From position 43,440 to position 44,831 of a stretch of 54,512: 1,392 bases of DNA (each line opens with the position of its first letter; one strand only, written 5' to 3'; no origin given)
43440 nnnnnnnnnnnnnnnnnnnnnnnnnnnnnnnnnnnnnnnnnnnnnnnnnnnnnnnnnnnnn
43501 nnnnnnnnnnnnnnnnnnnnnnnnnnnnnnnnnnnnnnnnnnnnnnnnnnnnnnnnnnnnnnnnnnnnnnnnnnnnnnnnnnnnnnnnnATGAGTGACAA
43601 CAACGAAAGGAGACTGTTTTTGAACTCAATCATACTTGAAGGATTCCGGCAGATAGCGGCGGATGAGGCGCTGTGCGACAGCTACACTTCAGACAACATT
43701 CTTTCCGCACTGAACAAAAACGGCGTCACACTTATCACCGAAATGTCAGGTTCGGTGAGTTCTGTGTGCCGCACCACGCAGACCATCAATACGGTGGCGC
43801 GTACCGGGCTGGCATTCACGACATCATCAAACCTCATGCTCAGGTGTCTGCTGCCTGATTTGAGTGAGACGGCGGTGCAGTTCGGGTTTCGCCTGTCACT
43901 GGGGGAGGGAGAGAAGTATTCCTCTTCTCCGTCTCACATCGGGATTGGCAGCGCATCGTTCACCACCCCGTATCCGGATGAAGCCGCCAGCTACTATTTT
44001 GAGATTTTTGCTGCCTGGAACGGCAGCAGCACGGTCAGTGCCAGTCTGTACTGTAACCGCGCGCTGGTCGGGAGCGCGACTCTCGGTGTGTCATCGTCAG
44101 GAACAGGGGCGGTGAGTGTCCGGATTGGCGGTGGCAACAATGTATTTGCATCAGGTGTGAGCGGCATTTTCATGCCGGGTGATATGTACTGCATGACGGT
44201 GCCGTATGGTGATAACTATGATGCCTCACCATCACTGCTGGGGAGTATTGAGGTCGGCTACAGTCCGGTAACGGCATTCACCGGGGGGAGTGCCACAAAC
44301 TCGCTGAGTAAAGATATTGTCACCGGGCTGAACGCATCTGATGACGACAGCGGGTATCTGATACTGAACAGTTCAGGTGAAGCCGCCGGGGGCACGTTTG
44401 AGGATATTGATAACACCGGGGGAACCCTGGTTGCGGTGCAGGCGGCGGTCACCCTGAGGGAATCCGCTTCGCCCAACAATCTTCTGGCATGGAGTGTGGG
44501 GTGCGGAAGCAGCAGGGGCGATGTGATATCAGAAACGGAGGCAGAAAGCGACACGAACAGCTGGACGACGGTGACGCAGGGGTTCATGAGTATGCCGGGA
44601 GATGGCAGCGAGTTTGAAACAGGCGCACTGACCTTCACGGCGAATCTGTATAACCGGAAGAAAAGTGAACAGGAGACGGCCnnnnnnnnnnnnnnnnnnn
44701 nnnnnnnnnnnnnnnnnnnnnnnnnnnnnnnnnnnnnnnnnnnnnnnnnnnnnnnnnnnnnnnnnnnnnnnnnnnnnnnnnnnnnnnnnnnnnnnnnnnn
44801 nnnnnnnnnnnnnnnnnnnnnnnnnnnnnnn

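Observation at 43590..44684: Uncharacterised 365-aa Ser/Gly/Thr-rich protein between baseplate and tail fibre genes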

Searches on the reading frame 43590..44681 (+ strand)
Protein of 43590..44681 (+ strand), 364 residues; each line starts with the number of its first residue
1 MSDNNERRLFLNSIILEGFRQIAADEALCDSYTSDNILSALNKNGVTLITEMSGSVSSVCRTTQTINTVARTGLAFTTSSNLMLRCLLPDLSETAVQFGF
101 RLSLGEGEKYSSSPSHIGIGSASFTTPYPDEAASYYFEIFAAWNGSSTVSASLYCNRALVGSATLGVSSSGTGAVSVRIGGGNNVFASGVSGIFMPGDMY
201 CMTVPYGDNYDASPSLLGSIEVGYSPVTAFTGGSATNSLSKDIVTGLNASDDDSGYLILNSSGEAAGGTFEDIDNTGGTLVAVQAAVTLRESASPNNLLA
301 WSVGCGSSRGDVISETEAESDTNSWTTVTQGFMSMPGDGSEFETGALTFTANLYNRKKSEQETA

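Call 4: search_protein_families(library=pfam, proteins=[window:43590-44681:+], max_evalue=0.1)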
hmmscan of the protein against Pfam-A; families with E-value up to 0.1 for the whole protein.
window:43590-44681:+ (364 aa): 0 families

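Call 5: search_protein_families(library=phrogs, proteins=[window:43590-44681:+], max_evalue=0.1)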
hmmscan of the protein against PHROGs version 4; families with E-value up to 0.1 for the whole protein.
window:43590-44681:+ (364 aa): 1 family
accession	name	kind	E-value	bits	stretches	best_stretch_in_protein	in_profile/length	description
phrog_8291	-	unknown function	1.6e-139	465.8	1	11-357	1-347/349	-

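Call 6: search_dna_similar(query=window:43590-44681:+, collection=phages, mode=protein, max_rows=40)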
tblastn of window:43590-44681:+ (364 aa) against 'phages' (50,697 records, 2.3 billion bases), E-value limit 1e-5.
No match.

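Call 8: search_protein_families(library=ncbifam, proteins=[window:43590-44681:+], max_evalue=0.1)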
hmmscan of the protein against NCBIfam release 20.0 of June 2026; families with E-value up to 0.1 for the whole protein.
window:43590-44681:+ (364 aa): 0 families

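Call 10: find_homologous_proteins(query=window:43590-44681:+, max_evalue=0.001)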
Query window:43590-44681:+ (364 aa): 22 proteins with E <= 0.001 among 8000 candidates.
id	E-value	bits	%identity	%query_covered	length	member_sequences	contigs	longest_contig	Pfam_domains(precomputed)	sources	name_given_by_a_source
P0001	1.3e-228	776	99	100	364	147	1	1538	-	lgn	-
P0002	1.4e-198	677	88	97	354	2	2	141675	-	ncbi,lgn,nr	ncbi:hypothetical protein AFM40_001799 [Escherichia coli]|nr:hypothetical protein [Escherichia coli]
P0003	3.8e-146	505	66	97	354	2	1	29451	-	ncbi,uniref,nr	ncbi:hypothetical protein CTY41_22645 [Escherichia coli]|uniref:hypothetical protein n=1 Tax=Escheri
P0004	1.4e-130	454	63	96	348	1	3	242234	-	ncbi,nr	ncbi:hypothetical protein GY514_001241 [Escherichia coli]|nr:hypothetical protein [Escherichia coli]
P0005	3.5e-130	453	63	96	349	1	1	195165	-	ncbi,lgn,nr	ncbi:TPA: hypothetical protein M2Q89_003776 [Escherichia coli]|nr:hypothetical protein [Escherichia 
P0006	3.8e-130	453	62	97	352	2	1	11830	-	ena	-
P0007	7.0e-129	448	63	96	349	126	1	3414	-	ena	-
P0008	3.0e-128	446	61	97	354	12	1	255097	-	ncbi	-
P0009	9.7e-126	438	61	97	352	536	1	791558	-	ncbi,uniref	ncbi:hypothetical protein [Escherichia coli]|uniref:hypothetical protein n=1 Tax=Escherichia coli Ta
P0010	6.7e-124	432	60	96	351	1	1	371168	-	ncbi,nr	ncbi:hypothetical protein QUQ58_002044 [Escherichia coli]|nr:hypothetical protein [Escherichia coli]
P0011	2.5e-122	427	60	96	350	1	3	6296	-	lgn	-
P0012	6.1e-120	419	59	96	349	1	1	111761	-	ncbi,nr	ncbi:hypothetical protein QUQ58_004008 [Escherichia coli]|nr:hypothetical protein [Escherichia coli]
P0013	1.7e-118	414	62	90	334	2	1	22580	-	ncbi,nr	ncbi:TPA: hypothetical protein N6129_004575 [Escherichia coli]|nr:hypothetical protein [Escherichia 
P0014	1.8e-118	414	57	96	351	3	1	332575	-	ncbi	ncbi:hypothetical protein ACV2X7_02760 [Escherichia coli]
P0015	1.8e-114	401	57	96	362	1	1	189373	-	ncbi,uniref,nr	ncbi:hypothetical protein [Escherichia coli]|uniref:hypothetical protein n=1 Tax=Escherichia coli Ta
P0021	2.7e-69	253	40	96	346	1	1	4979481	-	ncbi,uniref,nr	ncbi:hypothetical protein [Escherichia coli]|uniref:hypothetical protein n=1 Tax=Escherichia coli Ta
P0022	1.7e-66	243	43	92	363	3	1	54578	-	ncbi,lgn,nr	ncbi:hypothetical protein G5G67_003591 [Escherichia coli]|nr:hypothetical protein [Escherichia coli]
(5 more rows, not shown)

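Call 15: search_solved_structures(query=A1, max_evalue=10)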
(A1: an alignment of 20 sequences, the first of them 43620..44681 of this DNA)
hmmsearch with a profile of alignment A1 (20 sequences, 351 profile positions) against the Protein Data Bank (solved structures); distinct sequences matched with E-value up to 10: 8.
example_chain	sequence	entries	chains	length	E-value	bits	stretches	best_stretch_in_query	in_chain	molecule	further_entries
1bdh_A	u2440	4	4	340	0.41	12.9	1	25-97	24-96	PROTEIN (PURINE REPRESSOR) | PROTEIN (PURINE NUCLEOTIDE SYNTHESIS REPRESSOR) | PURINE NUCLEOTIDE SYNTHESIS REPRESSOR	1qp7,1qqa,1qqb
1jft_A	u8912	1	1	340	0.54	12.5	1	25-97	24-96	PURINE NUCLEOTIDE SYNTHESIS REPRESSOR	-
1jh9_A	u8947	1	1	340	0.54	12.5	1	25-97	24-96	PURINE NUCLEOTIDE SYNTHESIS REPRESSOR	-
2pua_A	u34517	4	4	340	0.54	12.5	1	25-97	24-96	PURINE REPRESSOR | PROTEIN (PURINE REPRESSOR)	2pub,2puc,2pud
1jfs_A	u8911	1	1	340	0.54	12.5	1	25-97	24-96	PURINE NUCLEOTIDE SYNTHESIS REPRESSOR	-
2pue_A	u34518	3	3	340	0.54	12.5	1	25-97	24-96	PROTEIN (PURINE REPRESSOR ) | PROTEIN (PURINE REPRESSOR)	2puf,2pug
1bdi_A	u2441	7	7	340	0.54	12.5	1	25-97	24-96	PROTEIN (PURINE REPRESSOR) | PROTEIN (PURINE NUCLEOTIDE SYNTHESIS REPRESSOR)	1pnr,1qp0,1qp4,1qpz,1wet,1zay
1vpw_A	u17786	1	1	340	0.54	12.4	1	25-97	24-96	PURINE REPRESSOR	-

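Call 17: find_encoding_contigs(protein=P0009, flank=8000, max_places=4)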
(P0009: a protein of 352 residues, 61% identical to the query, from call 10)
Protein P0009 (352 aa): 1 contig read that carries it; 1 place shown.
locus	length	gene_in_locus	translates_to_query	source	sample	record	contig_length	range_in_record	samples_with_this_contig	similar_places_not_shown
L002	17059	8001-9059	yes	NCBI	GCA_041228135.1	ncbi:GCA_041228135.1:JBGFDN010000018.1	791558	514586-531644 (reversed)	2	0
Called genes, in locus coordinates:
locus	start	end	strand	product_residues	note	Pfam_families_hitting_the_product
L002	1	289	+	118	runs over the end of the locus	PF10618:Tail_tube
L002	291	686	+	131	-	PF10109:Phage_TAC_7, PF23746:Gp41_Mu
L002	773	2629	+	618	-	-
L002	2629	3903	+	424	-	PF07157:DNA_circ_N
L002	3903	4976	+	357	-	PF21683:GpP-like_1st, PF05954:Phage_GPD, PF22255:Gp44-like_2nd, PF21929:GpP_4th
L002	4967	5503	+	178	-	PF06890:Phage_Mu_Gp45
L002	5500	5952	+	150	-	PF07409:GP46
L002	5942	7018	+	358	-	PF04865:Baseplate_J, PF26078:Baseplate_J_M, PF26079:Baseplate_J_C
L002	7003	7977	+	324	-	PF10076:Phage_Mu_Gp48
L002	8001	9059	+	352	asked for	-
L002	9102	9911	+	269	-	-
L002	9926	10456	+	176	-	PF02413:Caudo_TAP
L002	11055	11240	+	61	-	PF10122:Zn_ribbon_Com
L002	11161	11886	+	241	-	PF25680:Mom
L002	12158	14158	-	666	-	PF04434:SWIM (faint)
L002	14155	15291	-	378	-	PF05762:VWA_CoxE, PF13519:VWA_2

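Call 18: find_encoding_contigs(protein=P0021, flank=8000, max_places=3)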
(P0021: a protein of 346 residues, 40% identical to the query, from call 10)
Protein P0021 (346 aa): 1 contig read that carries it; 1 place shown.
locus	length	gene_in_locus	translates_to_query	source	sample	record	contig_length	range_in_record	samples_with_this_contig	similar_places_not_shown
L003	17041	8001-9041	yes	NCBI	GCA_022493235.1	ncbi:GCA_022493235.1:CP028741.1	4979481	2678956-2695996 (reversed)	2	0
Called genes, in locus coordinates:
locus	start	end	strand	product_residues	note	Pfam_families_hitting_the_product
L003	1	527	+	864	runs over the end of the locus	PF06791:TMP_2, PF09718:Tape_meas_lam_C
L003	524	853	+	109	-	PF05939:Phage_min_tail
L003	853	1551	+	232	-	PF05100:Phage_tail_L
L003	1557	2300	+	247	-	PF14464:Prok-JAB, PF00877:NLPC_P60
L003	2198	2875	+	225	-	PF06805:Lambda_tail_I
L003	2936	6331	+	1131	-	PF24801:FNIII-A_GpJ, PF13550:Phage-tail_3, PF24421:Ig_J, PF24489:Ig_J_second, PF09327:Phage_Tail_Tip, PF12421:Ig_GpJ_C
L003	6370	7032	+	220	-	PF14301:DUF4376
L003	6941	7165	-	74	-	-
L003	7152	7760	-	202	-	-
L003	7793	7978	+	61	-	-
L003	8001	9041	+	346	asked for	-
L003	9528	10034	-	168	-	PF05974:DUF892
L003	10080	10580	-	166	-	PF05974:DUF892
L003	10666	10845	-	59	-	PF10685:KGG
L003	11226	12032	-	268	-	PF00290:Trp_syntA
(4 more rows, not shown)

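Call 19: find_encoding_contigs(protein=P0022, flank=8000, max_places=3)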
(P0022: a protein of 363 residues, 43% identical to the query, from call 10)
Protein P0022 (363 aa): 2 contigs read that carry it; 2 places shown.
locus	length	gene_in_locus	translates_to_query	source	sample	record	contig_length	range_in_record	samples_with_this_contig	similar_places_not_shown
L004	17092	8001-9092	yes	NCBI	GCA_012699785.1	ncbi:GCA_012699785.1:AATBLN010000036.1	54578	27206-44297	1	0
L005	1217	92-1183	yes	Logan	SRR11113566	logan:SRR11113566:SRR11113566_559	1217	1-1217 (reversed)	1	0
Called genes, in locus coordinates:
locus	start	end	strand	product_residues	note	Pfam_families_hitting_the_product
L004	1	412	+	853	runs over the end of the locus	PF06791:TMP_2, PF09718:Tape_meas_lam_C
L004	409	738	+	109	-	PF05939:Phage_min_tail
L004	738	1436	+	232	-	PF05100:Phage_tail_L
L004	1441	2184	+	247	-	PF14464:Prok-JAB, PF00877:NLPC_P60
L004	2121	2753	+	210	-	PF06805:Lambda_tail_I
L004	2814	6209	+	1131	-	PF24801:FNIII-A_GpJ, PF13550:Phage-tail_3, PF24421:Ig_J, PF24489:Ig_J_second, PF09327:Phage_Tail_Tip, PF12421:Ig_GpJ_C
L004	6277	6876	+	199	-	PF06316:Ail_Lom, PF13505:OMP_b-brl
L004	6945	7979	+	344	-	PF08400:phage_tail_N, PF13620:CarboxypepD_reg (weak), PF03406:Phage_fiber_2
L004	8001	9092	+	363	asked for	-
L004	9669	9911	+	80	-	-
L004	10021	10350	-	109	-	PF03692:CxxCxxCC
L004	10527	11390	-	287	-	PF00528:BPD_transp_1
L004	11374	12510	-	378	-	PF00005:ABC_tran, PF08402:TOBE_2 (weak)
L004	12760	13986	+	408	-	PF05343:Peptidase_M42 (faint), PF01546:Peptidase_M20, PF07687:M20_dimer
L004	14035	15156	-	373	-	PF08007:JmjC_2, PF20514:WHD_ROXA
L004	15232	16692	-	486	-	PF08918:PhoQ_Sensor, PF26769:HAMP_PhoQ, PF00512:HisKA (weak), PF02518:HATPase_c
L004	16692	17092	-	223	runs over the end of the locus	PF00072:Response_reg, PF00486:Trans_reg_C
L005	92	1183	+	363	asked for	-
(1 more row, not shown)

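Call 24: predict_structure(alignment_id=A1)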
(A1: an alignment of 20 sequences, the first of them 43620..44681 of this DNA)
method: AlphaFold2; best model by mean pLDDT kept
length: 354 residues; sequences in the alignment: 20
mean_pLDDT: 87.9   pTM: 0.87
mean pLDDT of the five models: 87.9, 77.4, 76.2, 72.0, 64.0
residues with pLDDT >= 90: 193; 70-90: 142; 50-70: 18; < 50: 1
segments of 3 or more residues with pLDDT < 50: none
pLDDT, mean of each block of 10 residues (from residue 1): 82 92 94 92 92 89 90 93 95 81 78 82 89 95 92 93 94 76 90 91 85 94 85 88 83 88 95 89 75 91 79 81 89 95 89 73
secondary structure, 60 per line:
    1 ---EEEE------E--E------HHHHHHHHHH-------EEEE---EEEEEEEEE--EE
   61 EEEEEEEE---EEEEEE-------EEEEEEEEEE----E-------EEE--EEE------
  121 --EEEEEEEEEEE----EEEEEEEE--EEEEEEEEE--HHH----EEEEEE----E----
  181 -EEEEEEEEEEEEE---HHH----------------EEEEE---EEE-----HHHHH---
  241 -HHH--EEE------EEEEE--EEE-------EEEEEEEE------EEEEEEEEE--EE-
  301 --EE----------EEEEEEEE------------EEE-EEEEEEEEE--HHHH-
elements in order: E4-7 H24-33 E41-44 E48-56 E59-68 E72-77 E85-94 E107-109 E112-114 E123-133 E138-145 E148-156 E166-171 E182-194 E217-221 E225-227 H233-237 E247-249 E256-260 E263-265 E273-280 E287-295 E315-322 E335-337 E339-347 H350-353

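Call 26: search_protein_representatives(alignment_id=A1)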
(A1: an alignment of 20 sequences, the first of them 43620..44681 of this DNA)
Query: 20 sequences, 351 profile positions. Proteins with E-value up to 0.001 (for the whole library): 16; up to 1e-10: 14; up to 1e-30: 10. The best 16 are listed.
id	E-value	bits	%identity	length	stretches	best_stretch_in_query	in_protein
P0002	2.1e-172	589.4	-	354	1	1-350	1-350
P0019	2.6e-153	526.7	-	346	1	1-349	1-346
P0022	3.1e-131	454.0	-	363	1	9-349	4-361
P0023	2.3e-104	365.6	-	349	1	1-349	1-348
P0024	1.6e-95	336.6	-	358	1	1-348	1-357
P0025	1.4e-44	169.1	-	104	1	248-350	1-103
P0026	1.5e-40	155.8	-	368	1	21-348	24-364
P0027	1.1e-38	149.6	-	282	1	81-346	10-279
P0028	4.0e-35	137.9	-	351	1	26-348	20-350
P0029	1.2e-32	129.8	-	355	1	1-346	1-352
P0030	3.5e-28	115.1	-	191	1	167-347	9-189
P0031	3.6e-24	101.9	-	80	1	1-76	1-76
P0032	4.9e-16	75.1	-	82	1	207-249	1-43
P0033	1.0e-10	57.6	-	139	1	179-261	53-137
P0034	8.0e-10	54.7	-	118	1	237-348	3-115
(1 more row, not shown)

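Call 28: find_related_loci(query=A1, collection=genome_contigs, flank=6000)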
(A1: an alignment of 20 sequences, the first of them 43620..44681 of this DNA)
Query A1 (354 aa) in genome_contigs; peptide patterns used: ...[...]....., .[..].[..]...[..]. (x = any residue, [..] = any of these).
24 stretches matched a pattern; 1 encode a relative of the query (tblastn E <= 1e-3); 1 distinct loci.
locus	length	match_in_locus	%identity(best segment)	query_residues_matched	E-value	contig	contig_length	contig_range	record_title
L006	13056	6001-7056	60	1-352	7e-137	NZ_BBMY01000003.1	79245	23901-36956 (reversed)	Escherichia albertii NBRC 107761 = DSM 17582 strain NBRC 107761, whole genome shotgun sequence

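Call 29: find_related_loci(query=A1, collection=viral_contigs, flank=6000)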
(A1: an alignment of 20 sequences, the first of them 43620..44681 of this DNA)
Query A1 (354 aa) in viral_contigs; peptide patterns used: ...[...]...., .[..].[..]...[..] (x = any residue, [..] = any of these).
49 stretches matched a pattern; 29 encode a relative of the query (tblastn E <= 1e-3); 28 distinct loci.
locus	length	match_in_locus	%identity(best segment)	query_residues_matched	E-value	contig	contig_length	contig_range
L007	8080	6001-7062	98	1-354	0e+0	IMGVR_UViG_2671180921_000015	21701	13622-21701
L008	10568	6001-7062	97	1-354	0e+0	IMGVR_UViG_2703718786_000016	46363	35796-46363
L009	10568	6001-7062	97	1-354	0e+0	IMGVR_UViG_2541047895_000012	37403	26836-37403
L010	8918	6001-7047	62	1-349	6e-137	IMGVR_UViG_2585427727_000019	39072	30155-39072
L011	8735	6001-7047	62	1-349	9e-137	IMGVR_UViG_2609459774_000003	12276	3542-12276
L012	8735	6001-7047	62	1-349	3e-136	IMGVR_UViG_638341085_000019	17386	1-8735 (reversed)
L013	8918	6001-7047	62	1-349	3e-136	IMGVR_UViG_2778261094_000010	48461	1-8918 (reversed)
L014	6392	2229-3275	62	1-349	3e-136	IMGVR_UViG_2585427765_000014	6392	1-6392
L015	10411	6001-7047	61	1-349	3e-135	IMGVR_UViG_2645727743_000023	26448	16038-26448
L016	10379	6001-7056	60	1-352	5e-135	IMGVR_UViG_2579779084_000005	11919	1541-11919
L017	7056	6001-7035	62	1-345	1e-134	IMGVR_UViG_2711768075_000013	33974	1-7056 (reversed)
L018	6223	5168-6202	62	1-345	1e-134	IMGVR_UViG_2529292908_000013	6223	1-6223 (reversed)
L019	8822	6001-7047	61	1-349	5e-136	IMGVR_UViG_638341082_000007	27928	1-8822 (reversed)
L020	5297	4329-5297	63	1-323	1e-129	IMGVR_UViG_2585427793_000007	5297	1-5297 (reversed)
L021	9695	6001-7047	62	1-349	3e-136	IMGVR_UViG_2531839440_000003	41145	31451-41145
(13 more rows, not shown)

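Call 35: fold_search(model_id=the predicted structure, library=viral)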
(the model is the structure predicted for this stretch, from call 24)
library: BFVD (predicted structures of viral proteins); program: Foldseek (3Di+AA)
matches with E <= 10: 1558; with E <= 0.001: 111
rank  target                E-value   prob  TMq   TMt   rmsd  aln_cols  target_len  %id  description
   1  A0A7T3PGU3            8.9e-15  1.00  0.61  0.61   5.3       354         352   15  Virion structural protein [Achromobacter phage vB_AchrS_AchV4]
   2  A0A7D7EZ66            2.9e-14  1.00  0.64  0.65   6.3       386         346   13  (no name in the UniProt tables at hand)
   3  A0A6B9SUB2            4.9e-14  1.00  0.58  0.60   6.9       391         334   15  (no name in the UniProt tables at hand)
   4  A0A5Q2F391            1.0e-13  1.00  0.62  0.68   5.5       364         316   16  Uncharacterized protein [Serratia phage JS26]
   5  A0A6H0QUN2            1.2e-13  1.00  0.63  0.65   5.6       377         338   14  (no name in the UniProt tables at hand)
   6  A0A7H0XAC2            1.7e-13  1.00  0.63  0.61   6.0       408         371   15  (no name in the UniProt tables at hand)
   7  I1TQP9                3.7e-13  1.00  0.65  0.63   5.9       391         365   14  (no name in the UniProt tables at hand)
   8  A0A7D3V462            4.9e-13  1.00  0.64  0.65   5.8       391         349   15  (no name in the UniProt tables at hand)
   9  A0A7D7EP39            1.3e-12  1.00  0.62  0.61   6.0       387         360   16  (no name in the UniProt tables at hand)
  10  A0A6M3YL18            1.8e-12  1.00  0.54  0.54   6.8       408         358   13  Uncharacterized protein [Cronobacter phage JC01]
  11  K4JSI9                6.6e-12  1.00  0.63  0.61   5.6       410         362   12  (no name in the UniProt tables at hand)
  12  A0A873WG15            6.6e-12  1.00  0.55  0.62   6.0       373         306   13  Uncharacterized protein [Providencia phage Kokobel1]
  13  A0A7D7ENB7            1.3e-11  1.00  0.39  0.40  13.7       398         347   15  (no name in the UniProt tables at hand)
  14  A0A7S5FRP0            1.5e-11  1.00  0.48  0.53   9.2       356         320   13  (no name in the UniProt tables at hand)
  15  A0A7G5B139            4.3e-11  1.00  0.54  0.49   8.7       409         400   14  Uncharacterized protein [Providencia phage vB_PreS-Stilesk]
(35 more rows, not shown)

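Call 36: search_dna_similar(query=P0029, collection=phages, mode=protein, max_evalue=1, max_rows=30)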
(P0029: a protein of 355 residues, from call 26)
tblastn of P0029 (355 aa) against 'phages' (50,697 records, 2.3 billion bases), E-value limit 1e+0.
No match.

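Call 37: search_dna_similar(query=P0028, collection=phages, mode=protein, max_evalue=1, max_rows=30)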
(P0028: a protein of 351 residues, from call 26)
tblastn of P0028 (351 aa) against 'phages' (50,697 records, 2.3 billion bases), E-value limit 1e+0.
No match.
